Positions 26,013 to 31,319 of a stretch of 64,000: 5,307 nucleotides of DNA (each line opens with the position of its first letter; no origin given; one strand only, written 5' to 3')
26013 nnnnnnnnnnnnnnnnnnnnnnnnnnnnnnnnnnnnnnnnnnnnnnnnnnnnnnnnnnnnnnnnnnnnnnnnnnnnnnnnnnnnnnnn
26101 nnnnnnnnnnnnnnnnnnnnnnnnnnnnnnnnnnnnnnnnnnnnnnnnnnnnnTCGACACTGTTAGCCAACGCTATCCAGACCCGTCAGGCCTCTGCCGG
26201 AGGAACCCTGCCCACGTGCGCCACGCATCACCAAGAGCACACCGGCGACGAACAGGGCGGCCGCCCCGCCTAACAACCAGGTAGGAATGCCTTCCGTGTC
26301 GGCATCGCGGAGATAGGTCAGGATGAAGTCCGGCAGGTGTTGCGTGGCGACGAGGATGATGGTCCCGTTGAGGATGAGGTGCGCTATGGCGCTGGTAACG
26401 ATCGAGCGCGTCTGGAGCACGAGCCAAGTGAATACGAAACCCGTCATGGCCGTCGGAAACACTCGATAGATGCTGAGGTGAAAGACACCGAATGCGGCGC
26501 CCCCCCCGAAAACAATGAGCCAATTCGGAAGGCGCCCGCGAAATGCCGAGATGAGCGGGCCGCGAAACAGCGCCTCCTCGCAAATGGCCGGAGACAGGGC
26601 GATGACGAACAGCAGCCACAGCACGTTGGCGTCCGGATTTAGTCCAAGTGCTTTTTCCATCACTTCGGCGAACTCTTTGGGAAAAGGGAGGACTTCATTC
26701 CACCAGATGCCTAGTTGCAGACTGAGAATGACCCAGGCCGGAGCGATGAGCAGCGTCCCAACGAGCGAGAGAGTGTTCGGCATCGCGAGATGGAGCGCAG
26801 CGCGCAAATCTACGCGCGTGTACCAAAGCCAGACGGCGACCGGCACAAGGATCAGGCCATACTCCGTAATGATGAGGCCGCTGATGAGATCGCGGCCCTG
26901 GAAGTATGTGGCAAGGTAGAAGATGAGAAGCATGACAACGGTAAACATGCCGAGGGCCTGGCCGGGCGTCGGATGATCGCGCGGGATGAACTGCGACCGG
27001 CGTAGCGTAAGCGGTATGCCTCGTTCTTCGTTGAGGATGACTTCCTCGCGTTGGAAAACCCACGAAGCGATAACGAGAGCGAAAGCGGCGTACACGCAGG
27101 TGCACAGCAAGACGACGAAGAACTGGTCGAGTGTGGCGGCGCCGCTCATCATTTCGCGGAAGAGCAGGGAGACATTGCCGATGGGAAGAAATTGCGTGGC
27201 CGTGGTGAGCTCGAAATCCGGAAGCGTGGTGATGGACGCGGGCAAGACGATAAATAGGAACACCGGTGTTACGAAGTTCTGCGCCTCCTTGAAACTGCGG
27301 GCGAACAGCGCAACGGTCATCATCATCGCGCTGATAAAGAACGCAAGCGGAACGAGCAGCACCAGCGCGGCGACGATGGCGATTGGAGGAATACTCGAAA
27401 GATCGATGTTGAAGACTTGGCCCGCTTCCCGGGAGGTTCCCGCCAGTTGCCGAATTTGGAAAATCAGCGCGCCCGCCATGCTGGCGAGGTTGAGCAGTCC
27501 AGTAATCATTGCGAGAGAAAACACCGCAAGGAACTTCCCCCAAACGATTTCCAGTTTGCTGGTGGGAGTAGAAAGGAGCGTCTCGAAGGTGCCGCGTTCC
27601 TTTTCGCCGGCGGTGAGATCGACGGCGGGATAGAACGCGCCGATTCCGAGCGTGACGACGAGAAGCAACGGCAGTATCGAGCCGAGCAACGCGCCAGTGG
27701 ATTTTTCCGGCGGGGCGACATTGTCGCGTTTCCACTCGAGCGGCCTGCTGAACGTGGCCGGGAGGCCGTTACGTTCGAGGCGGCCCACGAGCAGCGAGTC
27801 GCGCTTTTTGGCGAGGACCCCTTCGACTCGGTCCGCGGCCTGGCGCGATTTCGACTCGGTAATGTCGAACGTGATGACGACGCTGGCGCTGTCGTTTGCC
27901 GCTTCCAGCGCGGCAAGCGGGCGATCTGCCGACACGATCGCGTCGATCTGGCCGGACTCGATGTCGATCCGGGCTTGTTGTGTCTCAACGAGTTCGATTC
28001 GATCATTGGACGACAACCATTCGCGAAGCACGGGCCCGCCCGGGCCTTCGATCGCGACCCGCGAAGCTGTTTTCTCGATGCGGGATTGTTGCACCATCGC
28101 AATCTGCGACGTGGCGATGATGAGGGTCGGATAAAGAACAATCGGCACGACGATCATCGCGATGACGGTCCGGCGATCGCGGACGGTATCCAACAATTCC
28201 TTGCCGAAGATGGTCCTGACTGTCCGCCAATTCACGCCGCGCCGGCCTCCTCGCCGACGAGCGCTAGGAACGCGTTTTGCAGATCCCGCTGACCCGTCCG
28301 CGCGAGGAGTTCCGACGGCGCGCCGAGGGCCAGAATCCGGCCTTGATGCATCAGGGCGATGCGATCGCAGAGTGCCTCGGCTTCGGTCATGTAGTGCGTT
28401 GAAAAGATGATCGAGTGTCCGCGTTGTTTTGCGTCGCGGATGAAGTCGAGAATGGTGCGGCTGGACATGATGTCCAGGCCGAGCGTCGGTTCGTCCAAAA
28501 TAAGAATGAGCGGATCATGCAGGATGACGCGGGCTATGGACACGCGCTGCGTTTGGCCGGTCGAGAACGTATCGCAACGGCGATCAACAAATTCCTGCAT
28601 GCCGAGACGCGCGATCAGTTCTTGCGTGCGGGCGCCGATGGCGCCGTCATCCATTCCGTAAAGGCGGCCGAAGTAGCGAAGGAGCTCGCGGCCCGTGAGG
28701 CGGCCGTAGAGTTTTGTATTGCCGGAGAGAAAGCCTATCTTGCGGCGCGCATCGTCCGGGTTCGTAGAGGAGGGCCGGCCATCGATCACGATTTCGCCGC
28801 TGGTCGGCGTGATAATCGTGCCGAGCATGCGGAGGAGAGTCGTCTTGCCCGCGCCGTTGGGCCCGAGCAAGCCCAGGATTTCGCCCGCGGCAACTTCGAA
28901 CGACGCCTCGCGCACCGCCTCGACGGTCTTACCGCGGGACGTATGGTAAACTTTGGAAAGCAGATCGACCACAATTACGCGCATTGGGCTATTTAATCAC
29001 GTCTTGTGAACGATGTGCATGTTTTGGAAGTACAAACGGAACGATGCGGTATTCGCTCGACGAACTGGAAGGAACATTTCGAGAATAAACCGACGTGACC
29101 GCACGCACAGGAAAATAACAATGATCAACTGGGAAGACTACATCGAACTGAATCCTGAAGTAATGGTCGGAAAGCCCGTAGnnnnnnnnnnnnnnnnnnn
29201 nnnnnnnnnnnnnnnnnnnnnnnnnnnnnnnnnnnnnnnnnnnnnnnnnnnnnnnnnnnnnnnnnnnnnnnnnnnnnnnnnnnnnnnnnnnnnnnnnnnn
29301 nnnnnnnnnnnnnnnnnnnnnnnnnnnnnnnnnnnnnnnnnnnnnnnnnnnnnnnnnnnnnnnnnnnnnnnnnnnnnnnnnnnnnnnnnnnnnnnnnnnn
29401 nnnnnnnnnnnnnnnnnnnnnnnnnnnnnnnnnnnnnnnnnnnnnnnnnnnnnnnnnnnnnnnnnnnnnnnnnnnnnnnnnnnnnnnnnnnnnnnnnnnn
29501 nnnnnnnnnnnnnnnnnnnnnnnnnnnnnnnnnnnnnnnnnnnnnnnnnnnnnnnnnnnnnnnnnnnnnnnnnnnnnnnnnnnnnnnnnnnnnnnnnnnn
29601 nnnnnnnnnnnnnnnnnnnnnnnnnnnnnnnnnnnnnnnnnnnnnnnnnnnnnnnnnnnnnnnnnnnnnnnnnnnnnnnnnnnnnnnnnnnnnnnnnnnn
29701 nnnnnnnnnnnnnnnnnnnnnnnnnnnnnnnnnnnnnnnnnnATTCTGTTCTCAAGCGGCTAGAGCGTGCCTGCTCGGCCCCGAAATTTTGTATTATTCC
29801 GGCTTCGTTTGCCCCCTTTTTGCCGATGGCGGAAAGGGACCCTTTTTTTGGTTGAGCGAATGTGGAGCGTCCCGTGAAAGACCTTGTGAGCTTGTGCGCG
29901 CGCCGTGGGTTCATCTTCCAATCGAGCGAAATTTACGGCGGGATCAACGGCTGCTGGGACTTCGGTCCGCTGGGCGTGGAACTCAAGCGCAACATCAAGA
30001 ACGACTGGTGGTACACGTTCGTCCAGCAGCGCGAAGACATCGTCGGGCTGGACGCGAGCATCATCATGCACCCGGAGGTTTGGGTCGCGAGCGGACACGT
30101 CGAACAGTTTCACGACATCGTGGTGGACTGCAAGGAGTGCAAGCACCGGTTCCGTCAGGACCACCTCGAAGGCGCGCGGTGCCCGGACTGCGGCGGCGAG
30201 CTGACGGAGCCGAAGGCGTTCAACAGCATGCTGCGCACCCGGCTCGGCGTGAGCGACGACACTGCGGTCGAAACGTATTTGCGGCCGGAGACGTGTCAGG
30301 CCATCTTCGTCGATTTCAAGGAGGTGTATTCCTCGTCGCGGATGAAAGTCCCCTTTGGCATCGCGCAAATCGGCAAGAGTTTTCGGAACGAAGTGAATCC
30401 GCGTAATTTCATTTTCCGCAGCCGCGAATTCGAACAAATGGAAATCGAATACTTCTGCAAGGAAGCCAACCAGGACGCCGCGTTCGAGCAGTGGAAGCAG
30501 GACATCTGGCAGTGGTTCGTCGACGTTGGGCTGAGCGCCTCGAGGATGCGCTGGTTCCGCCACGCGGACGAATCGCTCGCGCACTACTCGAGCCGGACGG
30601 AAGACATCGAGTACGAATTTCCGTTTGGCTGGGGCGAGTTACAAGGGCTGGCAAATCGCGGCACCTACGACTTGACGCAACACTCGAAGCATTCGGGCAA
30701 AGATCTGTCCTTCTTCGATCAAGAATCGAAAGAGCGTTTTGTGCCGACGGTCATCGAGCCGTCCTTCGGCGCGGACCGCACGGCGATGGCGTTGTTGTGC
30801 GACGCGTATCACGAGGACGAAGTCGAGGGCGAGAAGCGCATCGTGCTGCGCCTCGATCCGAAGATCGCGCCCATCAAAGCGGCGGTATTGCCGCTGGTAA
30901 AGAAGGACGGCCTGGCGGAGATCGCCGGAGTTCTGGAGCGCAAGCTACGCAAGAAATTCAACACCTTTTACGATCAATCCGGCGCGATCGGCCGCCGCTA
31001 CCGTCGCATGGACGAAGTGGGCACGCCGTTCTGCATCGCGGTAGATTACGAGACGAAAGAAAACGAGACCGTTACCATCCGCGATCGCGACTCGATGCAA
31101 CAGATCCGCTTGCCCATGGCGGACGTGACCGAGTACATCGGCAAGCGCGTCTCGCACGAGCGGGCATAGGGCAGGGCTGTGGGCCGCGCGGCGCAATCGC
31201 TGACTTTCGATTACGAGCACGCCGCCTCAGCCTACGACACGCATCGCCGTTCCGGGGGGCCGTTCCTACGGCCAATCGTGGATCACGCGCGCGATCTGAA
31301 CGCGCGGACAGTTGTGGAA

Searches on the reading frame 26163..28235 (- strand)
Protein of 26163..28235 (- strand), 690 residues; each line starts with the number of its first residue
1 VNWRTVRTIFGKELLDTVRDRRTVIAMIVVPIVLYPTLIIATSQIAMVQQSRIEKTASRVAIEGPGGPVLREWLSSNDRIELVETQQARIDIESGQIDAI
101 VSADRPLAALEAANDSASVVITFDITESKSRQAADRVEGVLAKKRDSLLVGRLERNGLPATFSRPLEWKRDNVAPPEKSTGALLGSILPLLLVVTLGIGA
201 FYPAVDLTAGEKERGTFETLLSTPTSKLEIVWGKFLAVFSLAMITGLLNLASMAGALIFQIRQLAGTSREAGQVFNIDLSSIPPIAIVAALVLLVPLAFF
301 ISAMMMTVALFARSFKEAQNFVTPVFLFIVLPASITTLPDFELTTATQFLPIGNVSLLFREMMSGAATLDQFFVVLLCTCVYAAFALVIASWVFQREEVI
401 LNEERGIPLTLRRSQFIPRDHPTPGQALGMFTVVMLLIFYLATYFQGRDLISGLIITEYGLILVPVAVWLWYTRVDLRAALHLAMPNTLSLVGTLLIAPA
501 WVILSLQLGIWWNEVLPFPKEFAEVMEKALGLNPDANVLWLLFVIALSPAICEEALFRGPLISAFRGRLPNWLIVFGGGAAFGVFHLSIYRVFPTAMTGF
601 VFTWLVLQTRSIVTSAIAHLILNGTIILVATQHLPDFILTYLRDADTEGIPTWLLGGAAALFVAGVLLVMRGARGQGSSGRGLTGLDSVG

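Call 5: search_protein_families(library=pfam, proteins=[window:26163-28235:-], max_evalue=0.01)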
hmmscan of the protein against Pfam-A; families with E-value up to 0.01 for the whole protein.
window:26163-28235:- (690 aa): 3 families
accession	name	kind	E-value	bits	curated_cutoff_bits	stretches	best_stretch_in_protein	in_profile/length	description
PF12698.13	ABC2_membrane_3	-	8.4e-24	84.7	31.6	1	22-391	2-346/347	ABC-2 family transporter protein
PF12679.13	ABC2_membrane_2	-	1.2e-20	74.4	27.2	1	8-398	2-282/283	ABC-2 family transporter protein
PF02517.21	Rce1-like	-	1.4e-15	57.8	22.4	1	537-624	3-92/93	Type II CAAX prenyl endopeptidase Rce1-like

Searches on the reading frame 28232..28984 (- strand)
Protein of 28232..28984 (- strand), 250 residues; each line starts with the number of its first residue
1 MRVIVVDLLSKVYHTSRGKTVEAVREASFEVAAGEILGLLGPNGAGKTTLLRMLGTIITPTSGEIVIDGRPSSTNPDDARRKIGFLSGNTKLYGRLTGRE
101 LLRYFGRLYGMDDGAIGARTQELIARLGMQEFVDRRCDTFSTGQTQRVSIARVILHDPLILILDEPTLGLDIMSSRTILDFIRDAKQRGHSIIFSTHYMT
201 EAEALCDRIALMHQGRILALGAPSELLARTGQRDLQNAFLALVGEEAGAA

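Call 5: search_protein_families(library=pfam, proteins=[window:28232-28984:-], max_evalue=0.01)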
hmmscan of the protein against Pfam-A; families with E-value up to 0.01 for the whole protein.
window:28232-28984:- (250 aa): 6 families
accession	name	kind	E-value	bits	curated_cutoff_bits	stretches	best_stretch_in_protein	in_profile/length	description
PF00005.33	ABC_tran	-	1.8e-33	116.5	25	1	25-167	2-136/137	ABC transporter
PF13304.12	AAA_21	-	1e-10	42.6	27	2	155-197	253-298/304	AAA domain, putative AbiEii toxin, Type IV TA system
PF13191.12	AAA_16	-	0.0011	19.9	32.6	1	17-165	5-140/167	AAA ATPase domain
PF13401.12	AAA_22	-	0.0012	19.6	27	1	36-107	7-77/130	AAA domain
PF13476.12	AAA_23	-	0.0052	17.9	27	1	36-62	21-47/201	AAA domain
PF13555.12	AAA_29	-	0.0064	16.7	27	0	30-62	18-50/61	P-loop containing region of AAA domain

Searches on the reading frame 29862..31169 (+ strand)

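Call 5: search_protein_families(library=pfam, proteins=[window:29862-31169:+], max_evalue=0.01)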
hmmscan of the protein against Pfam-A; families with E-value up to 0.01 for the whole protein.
window:29862-31169:+ (435 aa): 3 families
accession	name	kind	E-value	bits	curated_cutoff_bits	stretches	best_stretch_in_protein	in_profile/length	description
PF03129.25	HGTP_anticodon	-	1.5e-18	67.2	21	1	339-428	1-93/94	Anticodon binding domain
PF00587.30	tRNA-synt_2b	-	1.9e-12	48.1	29.3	1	131-309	4-173/179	tRNA synthetase class II core domain (G, H, P, S and T)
PF23455.1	DUF7129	-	0.0057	16.8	30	0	90-114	14-37/45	Domain of unknown function (DUF7129)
